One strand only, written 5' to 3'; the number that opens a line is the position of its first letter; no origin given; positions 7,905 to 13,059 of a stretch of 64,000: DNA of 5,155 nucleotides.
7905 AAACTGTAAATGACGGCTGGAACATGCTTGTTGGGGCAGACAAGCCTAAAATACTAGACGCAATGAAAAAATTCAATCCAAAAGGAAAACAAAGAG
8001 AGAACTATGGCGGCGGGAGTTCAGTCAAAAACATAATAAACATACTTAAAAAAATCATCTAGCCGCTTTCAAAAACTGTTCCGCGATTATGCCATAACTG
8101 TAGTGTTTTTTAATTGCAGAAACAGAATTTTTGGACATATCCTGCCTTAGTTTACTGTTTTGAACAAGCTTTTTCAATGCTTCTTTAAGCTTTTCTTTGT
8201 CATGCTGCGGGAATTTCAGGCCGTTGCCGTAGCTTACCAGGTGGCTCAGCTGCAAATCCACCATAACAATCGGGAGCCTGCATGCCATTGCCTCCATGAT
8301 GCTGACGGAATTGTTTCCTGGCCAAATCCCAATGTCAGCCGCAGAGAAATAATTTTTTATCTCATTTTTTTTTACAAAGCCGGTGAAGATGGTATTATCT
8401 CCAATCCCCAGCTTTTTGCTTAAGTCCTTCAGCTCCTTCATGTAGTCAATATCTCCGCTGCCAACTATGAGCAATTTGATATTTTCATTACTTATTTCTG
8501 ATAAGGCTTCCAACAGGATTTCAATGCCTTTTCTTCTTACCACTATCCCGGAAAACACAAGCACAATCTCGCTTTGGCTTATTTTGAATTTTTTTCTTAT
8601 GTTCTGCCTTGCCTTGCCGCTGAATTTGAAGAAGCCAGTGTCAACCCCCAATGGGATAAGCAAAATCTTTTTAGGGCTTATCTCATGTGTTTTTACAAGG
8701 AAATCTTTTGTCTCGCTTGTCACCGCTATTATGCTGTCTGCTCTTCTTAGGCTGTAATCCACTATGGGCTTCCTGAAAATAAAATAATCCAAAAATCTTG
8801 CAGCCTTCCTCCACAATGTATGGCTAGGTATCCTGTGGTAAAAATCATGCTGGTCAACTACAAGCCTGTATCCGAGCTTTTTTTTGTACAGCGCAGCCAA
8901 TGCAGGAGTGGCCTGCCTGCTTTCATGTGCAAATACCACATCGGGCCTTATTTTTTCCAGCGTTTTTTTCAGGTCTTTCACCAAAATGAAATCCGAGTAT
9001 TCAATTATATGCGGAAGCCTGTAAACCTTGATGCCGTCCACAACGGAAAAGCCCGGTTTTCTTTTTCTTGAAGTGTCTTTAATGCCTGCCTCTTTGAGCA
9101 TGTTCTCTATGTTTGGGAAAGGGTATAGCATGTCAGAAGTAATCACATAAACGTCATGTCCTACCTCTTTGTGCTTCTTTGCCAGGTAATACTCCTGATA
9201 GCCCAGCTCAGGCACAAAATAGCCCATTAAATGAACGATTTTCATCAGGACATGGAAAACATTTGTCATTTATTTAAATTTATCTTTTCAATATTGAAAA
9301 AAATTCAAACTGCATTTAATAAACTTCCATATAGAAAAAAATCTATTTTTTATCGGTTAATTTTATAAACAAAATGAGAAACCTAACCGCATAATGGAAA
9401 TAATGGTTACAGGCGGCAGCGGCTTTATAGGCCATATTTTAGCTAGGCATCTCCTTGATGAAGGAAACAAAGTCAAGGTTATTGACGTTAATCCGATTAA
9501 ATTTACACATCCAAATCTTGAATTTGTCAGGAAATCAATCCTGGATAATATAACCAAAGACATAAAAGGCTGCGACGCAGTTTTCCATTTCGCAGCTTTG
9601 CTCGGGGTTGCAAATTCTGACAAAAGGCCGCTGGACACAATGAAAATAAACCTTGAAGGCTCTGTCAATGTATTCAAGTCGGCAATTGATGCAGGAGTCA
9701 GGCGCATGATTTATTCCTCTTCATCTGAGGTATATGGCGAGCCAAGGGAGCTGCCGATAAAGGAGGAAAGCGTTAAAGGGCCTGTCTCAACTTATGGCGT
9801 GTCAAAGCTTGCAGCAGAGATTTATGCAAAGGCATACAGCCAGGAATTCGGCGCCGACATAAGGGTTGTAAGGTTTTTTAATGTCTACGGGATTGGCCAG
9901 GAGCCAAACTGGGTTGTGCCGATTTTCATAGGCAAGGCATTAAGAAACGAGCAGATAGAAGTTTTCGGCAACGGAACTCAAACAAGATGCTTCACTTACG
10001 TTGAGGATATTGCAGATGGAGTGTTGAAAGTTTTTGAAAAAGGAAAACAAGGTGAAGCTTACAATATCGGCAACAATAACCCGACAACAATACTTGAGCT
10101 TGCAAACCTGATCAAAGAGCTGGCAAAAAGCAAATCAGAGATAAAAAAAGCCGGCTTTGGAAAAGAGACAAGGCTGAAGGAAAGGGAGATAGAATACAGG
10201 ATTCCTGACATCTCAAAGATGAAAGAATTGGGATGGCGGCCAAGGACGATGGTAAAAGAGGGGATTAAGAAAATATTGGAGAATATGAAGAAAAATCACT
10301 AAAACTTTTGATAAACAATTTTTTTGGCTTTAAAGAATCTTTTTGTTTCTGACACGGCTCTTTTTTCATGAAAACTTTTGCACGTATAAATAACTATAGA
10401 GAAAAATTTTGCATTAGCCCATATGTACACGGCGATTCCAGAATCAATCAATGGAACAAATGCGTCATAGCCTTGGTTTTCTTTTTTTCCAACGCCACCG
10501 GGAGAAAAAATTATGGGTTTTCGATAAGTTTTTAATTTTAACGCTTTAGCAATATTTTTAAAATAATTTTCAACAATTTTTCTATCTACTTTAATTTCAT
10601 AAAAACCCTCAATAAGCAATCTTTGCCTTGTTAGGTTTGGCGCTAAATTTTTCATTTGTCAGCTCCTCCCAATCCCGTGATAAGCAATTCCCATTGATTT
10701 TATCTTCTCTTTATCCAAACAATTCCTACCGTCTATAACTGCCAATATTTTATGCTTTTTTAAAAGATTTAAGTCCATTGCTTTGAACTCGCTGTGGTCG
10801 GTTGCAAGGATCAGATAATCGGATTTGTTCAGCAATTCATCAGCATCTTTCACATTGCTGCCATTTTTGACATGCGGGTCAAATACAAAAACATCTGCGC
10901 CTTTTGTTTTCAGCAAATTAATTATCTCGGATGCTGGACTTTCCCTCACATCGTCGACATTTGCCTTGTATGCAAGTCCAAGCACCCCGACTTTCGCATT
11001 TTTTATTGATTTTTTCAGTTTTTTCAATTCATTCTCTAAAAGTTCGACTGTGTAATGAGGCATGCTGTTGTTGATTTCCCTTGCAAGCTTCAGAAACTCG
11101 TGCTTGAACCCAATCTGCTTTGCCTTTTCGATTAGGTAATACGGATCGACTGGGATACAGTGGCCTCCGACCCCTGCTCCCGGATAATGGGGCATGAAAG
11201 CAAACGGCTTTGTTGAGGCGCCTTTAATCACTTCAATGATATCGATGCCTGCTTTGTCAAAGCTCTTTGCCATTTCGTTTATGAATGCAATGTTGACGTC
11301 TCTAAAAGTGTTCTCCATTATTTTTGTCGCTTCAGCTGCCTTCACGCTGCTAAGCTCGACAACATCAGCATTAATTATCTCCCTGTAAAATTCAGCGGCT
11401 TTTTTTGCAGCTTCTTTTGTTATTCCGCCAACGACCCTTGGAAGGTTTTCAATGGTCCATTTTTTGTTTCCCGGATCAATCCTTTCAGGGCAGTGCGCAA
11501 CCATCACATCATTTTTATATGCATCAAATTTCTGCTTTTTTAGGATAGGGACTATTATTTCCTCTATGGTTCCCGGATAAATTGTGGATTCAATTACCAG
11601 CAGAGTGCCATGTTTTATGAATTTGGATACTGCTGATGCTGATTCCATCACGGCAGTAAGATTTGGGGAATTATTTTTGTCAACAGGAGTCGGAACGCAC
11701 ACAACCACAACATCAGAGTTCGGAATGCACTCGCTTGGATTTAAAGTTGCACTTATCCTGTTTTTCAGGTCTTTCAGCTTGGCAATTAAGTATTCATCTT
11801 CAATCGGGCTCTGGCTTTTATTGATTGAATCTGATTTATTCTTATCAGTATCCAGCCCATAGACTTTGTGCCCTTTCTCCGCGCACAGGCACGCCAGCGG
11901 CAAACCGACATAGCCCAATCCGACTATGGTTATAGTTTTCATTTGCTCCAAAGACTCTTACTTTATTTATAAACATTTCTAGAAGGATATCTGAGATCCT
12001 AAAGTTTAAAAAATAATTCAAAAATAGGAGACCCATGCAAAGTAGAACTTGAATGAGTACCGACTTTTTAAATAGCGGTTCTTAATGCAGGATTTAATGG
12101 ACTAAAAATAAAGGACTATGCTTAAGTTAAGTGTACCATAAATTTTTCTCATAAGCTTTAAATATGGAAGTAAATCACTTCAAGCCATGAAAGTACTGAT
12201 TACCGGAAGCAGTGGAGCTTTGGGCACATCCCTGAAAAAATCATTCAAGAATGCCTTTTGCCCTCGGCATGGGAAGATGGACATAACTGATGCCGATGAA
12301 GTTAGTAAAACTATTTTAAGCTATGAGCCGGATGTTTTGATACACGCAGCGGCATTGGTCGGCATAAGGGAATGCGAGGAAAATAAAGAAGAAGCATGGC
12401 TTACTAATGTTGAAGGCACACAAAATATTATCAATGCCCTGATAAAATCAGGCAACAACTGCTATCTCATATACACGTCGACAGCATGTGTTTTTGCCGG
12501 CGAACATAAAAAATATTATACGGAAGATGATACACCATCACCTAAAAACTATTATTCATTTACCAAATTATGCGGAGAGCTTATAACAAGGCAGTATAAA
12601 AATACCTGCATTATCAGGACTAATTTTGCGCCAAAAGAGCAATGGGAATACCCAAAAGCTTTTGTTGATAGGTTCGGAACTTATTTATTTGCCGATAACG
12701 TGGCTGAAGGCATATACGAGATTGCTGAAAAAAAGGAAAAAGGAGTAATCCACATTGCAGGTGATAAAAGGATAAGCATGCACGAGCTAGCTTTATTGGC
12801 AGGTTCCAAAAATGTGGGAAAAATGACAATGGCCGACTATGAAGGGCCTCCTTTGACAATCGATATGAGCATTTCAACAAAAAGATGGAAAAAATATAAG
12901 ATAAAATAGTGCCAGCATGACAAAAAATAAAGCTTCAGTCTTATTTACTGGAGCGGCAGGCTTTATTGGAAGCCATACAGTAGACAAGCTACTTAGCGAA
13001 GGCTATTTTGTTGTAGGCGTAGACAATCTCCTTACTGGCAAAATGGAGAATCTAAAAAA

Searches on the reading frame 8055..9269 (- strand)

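Call 8: search_protein_families(library=pfam, proteins=[window:8055-9269:-], max_evalue=0.001)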
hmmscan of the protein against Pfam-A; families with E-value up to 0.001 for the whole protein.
window:8055-9269:- (404 aa): 6 families
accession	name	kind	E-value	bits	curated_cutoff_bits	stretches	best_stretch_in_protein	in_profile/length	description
PF00534.26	Glycos_transf_1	-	7e-30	104.2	26.4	1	221-382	2-169/172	Glycosyl transferases group 1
PF13692.12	Glyco_trans_1_4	-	2.4e-25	89.9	27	1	236-371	3-142/142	Glycosyl transferases group 1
PF13439.12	Glyco_transf_4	-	1.4e-19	71.2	28.5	1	27-211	9-168/170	Glycosyltransferase Family 4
PF13579.12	Glyco_trans_4_4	-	1.1e-11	45.8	29.7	1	29-208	10-158/158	Glycosyl transferase 4-like domain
PF13524.12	Glyco_trans_1_2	-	3e-05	24.4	25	1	247-400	2-143/144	Glycosyl transferase-like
PF13477.12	Glyco_trans_4_2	-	0.0008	20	23.4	0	72-183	37-138/139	Glycosyl transferase 4-like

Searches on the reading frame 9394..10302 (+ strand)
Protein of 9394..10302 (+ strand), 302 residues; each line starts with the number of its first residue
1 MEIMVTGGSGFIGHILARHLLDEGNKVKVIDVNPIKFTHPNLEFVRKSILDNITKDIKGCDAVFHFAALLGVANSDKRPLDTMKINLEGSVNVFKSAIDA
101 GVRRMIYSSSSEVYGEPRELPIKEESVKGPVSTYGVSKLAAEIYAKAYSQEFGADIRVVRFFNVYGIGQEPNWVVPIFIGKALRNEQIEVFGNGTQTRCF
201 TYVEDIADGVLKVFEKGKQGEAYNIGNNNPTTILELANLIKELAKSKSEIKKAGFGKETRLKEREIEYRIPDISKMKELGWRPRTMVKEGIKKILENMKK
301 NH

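Call 8: search_protein_families(library=pfam, proteins=[window:9394-10302:+], max_evalue=0.001)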
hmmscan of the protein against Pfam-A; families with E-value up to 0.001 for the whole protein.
window:9394-10302:+ (302 aa): 9 families
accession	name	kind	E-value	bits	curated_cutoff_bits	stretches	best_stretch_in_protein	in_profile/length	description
PF01370.27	Epimerase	-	9.3e-57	192.6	20.9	1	3-226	1-240/240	NAD dependent epimerase/dehydratase family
PF16363.11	GDP_Man_Dehyd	-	2.5e-49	169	27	1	4-293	1-331/332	GDP-mannose 4,6 dehydratase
PF04321.23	RmlD_sub_bind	-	1.7e-25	90.1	27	1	1-298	1-285/287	RmlD substrate binding domain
PF02719.21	Polysacc_synt_2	-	2.3e-20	73.4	20.2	1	3-254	1-262/293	Polysaccharide biosynthesis protein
PF01073.25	3Beta_HSD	-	8.8e-18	64.7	22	1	4-232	1-255/280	3-beta hydroxysteroid dehydrogenase/isomerase family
PF07993.18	NAD_binding_4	-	1.9e-10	40.7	20.1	1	57-168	86-210/258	Male sterility protein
PF13460.12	NAD_binding_10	-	2.2e-10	41.2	27.2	1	7-126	1-115/184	NAD(P)H-binding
PF05368.20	NmrA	-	8.3e-05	22.8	27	1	2-110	4-107/298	NmrA-like family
PF00106.31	adh_short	-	0.00022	21.2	26.6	0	3-36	3-36/195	short chain dehydrogenase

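Call 44: search_protein_families(library=ncbifam, proteins=[window:9394-10302:+], max_evalue=0.00001)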
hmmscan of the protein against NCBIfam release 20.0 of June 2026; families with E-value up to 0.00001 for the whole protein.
window:9394-10302:+ (302 aa): 32 families (the best 25 are shown)
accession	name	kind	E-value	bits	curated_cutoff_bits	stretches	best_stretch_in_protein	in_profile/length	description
TIGR04180.1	EDH_00030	hypoth_equivalog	3.1e-46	157.8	475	1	3-284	1-295/297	NAD-dependent 4,6-dehydratase LegB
TIGR01181.1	dTDP_gluc_dehyt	equivalog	8.9e-43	146.6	365.1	1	3-300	2-313/321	dTDP-glucose 4,6-dehydratase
TIGR01179.1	galE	equivalog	1.1e-35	123.1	262.3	1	3-251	2-282/332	UDP-glucose 4-epimerase GalE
NF011728.1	PRK15181.1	equivalog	4.8e-32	111.3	760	1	52-297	83-336/348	Vi polysaccharide biosynthesis UDP-N-acetylglucosaminuronic acid C-4 epimerase TviC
TIGR02197.1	heptose_epim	equivalog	1.5e-31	109.8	274.6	1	3-300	1-315/316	ADP-glyceromanno-heptose 6-epimerase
NF047922.1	GDPFucSynFcl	equivalog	3.9e-29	102.1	500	1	3-297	5-300/308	GDP-L-fucose synthase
NF008872.0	PRK11908.1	equivalog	6e-29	101.2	294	1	2-300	3-337/349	bifunctional UDP-4-keto-pentose/UDP-xylose synthase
TIGR03466.1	HpnA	hypoth_equivalog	7.3e-28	97.4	367.65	1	2-245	2-244/327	hopanoid-associated sugar epimerase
NF007490.0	PRK10084.1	subfamily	1.2e-26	93.5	649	1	1-300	1-336/361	dTDP-glucose 4,6-dehydratase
NF007582.0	PRK10217.1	equivalog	1.2e-25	90.3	698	1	2-296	3-329/355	dTDP-glucose 4,6-dehydratase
NF007956.0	PRK10675.1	subfamily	1.2e-22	80.5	394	1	1-240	1-276/338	UDP-glucose 4-epimerase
TIGR01214.1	rmlD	equivalog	4.6e-22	78.4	224.05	1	3-248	2-230/285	dTDP-4-dehydrorhamnose reductase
NF008360.0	PRK11150.1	equivalog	4.5e-20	72.1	452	1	3-300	2-308/310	ADP-glyceromanno-heptose 6-epimerase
NF042422.1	oxyalk_red_OleD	equivalog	1.2e-18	67.6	580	1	1-243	1-249/329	2-alkyl-3-oxoalkanoate reductase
NF005998.1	PRK08125.1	equivalog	2.5e-18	65.8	777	1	3-296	318-647/649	bifunctional UDP-4-amino-4-deoxy-L-arabinose formyltransferase/UDP-glucuronic acid oxidase ArnA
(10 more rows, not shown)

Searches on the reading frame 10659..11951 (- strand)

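Call 8: search_protein_families(library=pfam, proteins=[window:10659-11951:-], max_evalue=0.001)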
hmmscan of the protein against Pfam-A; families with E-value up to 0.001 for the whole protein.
window:10659-11951:- (430 aa): 9 families
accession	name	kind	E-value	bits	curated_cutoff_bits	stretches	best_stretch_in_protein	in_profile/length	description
PF03721.20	UDPG_MGDP_dh_N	-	6e-44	150.3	27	1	6-185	2-183/187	UDP-glucose/GDP-mannose dehydrogenase family, NAD binding domain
PF00984.24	UDPG_MGDP_dh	-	1.4e-31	108.8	25.4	1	205-295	2-93/94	UDP-glucose/GDP-mannose dehydrogenase family, central domain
PF03720.21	UDPG_MGDP_dh_C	-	2.1e-25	89.5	30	1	322-414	1-103/103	UDP-glucose/GDP-mannose dehydrogenase family, UDP binding domain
PF01210.29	NAD_Gly3P_dh_N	-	9.7e-10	39.1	23.1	1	7-110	2-104/158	NAD-dependent glycerol-3-phosphate dehydrogenase N-terminus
PF03446.21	NAD_binding_2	-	1.8e-09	38.2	21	1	6-133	1-104/161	NAD binding domain of 6-phosphogluconate dehydrogenase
PF02826.25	2-Hacid_dh_C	-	7e-08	32.5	25.1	0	4-44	36-76/178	D-isomer specific 2-hydroxyacid dehydrogenase, NAD binding domain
PF02558.23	ApbA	-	2.8e-05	24.2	22.2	1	7-106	1-94/150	Ketopantoate reductase PanE/ApbA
PF03807.23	F420_oxidored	-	3.4e-05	24.8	21.6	0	6-88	1-69/94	NADP oxidoreductase coenzyme F420-dependent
PF02737.24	3HCDH_N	-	0.00022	21.7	22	0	6-87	1-87/180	3-hydroxyacyl-CoA dehydrogenase, NAD binding domain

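Call 44: search_protein_families(library=ncbifam, proteins=[window:10659-11951:-], max_evalue=0.00001)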
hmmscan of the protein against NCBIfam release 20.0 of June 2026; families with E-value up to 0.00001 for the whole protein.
window:10659-11951:- (430 aa): 9 families
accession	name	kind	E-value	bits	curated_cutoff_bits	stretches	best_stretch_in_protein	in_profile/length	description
TIGR03026.1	NDP-sugDHase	subfamily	6.8e-133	443.4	189.8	1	6-410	2-413/413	nucleotide sugar dehydrogenase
NF040825.1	UDPMaNacDH_Arch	equivalog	3.6e-92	309.4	750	1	6-429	2-415/418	UDP-N-acetyl-D-mannosamine dehydrogenase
NF008286.0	PRK11064.1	equivalog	4.7e-79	265.9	459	1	4-402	3-412/420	UDP-N-acetyl-D-mannosamine dehydrogenase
NF011729.0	PRK15182.1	equivalog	2.8e-69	233.9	592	1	6-393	8-395/425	Vi polysaccharide biosynthesis UDP-N-acetylglucosamine C-6 dehydrogenase TviB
NF041297.1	UDPGDh_AglM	equivalog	1.8e-59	201.8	670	1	6-426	2-427/429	UDP-glucose 6-dehydrogenase AglM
NF047673.2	TeichurnBiosyTuaD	equivalog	6.7e-55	187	700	1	4-429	1-431/439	UDP-glucose 6-dehydrogenase TuaD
NF011631.0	PRK15057.1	equivalog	2.5e-25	89.4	757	1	6-365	2-343/388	UDP-glucose 6-dehydrogenase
NF000941.0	PRK00094.1-3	equivalog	4.3e-08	32.8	423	1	4-116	1-112/336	NAD(P)H-dependent glycerol-3-phosphate dehydrogenase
NF000942.0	PRK00094.1-4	subfamily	3.7e-07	29.7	257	1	4-117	2-114/334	NAD(P)H-dependent glycerol-3-phosphate dehydrogenase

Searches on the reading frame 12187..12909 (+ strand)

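Call 8: search_protein_families(library=pfam, proteins=[window:12187-12909:+], max_evalue=0.001)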
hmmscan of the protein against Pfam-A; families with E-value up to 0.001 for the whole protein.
window:12187-12909:+ (240 aa): 6 families
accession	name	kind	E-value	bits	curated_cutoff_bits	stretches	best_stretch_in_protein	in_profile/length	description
PF04321.23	RmlD_sub_bind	-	5.6e-35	121.2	27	1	1-146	1-149/287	RmlD substrate binding domain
PF01370.27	Epimerase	-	5.8e-21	75.4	20.9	1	3-140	1-159/240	NAD dependent epimerase/dehydratase family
PF16363.11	GDP_Man_Dehyd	-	6.4e-16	59.2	27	1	30-141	58-171/332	GDP-mannose 4,6 dehydratase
PF02719.21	Polysacc_synt_2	-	2.3e-11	43.9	20.2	1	32-99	62-128/293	Polysaccharide biosynthesis protein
PF07993.18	NAD_binding_4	-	2.4e-09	37.2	20.1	1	45-145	86-204/258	Male sterility protein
PF01073.25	3Beta_HSD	-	3.8e-09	36.4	22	1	26-112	47-130/280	3-beta hydroxysteroid dehydrogenase/isomerase family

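Call 44: search_protein_families(library=ncbifam, proteins=[window:12187-12909:+], max_evalue=0.00001)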
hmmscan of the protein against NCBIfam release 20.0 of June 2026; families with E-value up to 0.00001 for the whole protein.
window:12187-12909:+ (240 aa): 14 families
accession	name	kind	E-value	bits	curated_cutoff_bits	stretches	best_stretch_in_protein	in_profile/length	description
TIGR01214.1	rmlD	equivalog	3.6e-37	128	224.05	1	2-203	1-220/285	dTDP-4-dehydrorhamnose reductase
TIGR02622.1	CDP_4_6_dhtase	equivalog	3.3e-14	52.8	278.45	1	29-143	59-174/352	CDP-glucose 4,6-dehydratase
NF043036.1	ErythonDh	equivalog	4.3e-13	49.2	325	1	30-138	58-164/321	D-erythronate dehydrogenase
NF007440.0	PRK09987.1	equivalog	6e-13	48.7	308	1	31-147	38-153/299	dTDP-4-dehydrorhamnose reductase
TIGR01179.1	galE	equivalog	5.9e-12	45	262.3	1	31-139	54-161/332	UDP-glucose 4-epimerase GalE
TIGR01181.1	dTDP_gluc_dehyt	equivalog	1.4e-11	44.1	365.1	1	29-146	55-174/321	dTDP-glucose 4,6-dehydratase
NF042423.1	oxyalk_red_Shew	equivalog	2.3e-09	36.8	580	1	30-134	55-156/331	2-alkyl-3-oxoalkanoate reductase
TIGR02197.1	heptose_epim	equivalog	5.6e-09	35.6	274.6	1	34-135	50-150/316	ADP-glyceromanno-heptose 6-epimerase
TIGR03589.1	PseB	equivalog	1.4e-08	34.1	407.75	1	15-91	45-118/324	UDP-N-acetylglucosamine 4,6-dehydratase (inverting)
TIGR04180.1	EDH_00030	hypoth_equivalog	1.1e-07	31.2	475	1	32-139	57-161/297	NAD-dependent 4,6-dehydratase LegB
NF007956.0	PRK10675.1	subfamily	1e-06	28.1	394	1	30-135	56-161/338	UDP-glucose 4-epimerase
TIGR03466.1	HpnA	hypoth_equivalog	2.9e-06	26.4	367.65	0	33-121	52-135/327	hopanoid-associated sugar epimerase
TIGR01746.1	Thioester-redct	subfamily_domain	7.6e-06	25.4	213.35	0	42-140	83-183/371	thioester reductase domain-containing protein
NF042422.1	oxyalk_red_OleD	equivalog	8.6e-06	25.3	580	0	30-120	47-133/329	2-alkyl-3-oxoalkanoate reductase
